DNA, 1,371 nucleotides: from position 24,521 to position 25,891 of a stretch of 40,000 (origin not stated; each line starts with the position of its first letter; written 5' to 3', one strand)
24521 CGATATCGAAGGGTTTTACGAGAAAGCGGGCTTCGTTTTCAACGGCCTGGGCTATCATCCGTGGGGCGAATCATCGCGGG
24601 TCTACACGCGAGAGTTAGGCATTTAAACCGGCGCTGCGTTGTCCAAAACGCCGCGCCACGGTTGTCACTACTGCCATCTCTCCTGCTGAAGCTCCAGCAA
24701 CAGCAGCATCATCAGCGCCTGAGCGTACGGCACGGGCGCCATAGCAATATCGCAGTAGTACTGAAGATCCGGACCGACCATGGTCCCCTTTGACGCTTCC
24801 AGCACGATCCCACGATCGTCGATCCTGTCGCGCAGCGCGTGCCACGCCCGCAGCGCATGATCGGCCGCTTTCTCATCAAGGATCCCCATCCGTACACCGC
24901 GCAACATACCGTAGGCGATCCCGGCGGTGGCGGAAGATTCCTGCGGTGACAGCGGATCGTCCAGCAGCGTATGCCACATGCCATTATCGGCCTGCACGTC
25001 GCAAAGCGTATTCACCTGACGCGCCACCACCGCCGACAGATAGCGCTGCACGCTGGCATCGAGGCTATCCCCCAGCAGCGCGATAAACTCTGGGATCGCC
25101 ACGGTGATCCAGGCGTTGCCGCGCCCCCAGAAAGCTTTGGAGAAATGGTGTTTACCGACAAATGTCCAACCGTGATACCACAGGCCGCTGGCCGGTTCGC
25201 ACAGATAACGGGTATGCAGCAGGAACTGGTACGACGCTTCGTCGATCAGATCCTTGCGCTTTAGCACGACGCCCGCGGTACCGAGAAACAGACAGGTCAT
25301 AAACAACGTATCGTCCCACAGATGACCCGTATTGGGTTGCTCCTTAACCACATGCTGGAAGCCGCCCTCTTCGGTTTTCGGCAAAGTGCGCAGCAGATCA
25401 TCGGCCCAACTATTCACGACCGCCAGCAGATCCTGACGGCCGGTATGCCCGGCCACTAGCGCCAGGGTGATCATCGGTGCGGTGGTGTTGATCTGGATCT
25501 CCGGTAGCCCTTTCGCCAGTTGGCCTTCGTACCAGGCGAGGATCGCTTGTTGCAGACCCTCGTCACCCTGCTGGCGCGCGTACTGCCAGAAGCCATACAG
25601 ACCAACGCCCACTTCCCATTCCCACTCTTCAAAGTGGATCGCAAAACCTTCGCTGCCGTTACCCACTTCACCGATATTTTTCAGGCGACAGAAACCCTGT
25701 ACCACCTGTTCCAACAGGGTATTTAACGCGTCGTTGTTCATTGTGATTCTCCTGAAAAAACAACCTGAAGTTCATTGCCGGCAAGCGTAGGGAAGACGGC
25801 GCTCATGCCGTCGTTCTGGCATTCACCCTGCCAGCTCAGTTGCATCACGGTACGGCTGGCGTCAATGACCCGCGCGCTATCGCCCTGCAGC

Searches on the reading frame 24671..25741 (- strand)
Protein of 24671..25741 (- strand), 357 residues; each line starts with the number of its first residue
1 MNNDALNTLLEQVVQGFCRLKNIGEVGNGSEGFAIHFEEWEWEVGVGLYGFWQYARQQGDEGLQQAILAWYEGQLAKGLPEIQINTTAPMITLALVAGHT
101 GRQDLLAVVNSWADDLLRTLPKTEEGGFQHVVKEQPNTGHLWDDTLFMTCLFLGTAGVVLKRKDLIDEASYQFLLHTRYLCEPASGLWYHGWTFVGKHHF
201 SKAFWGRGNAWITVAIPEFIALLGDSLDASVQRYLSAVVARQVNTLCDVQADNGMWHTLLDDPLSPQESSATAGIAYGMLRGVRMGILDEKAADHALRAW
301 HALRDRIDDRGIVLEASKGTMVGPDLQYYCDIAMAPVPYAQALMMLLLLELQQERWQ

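Call 14: search_protein_families(library=pfam, proteins=[window:24671-25741:-])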
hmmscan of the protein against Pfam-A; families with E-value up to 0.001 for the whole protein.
window:24671-25741:- (357 aa): 1 family
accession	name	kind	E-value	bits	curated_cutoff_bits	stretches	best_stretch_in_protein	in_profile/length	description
PF07470.19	Glyco_hydro_88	-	5.8e-78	262.8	26.6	1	38-351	25-348/352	Glycosyl Hydrolase Family 88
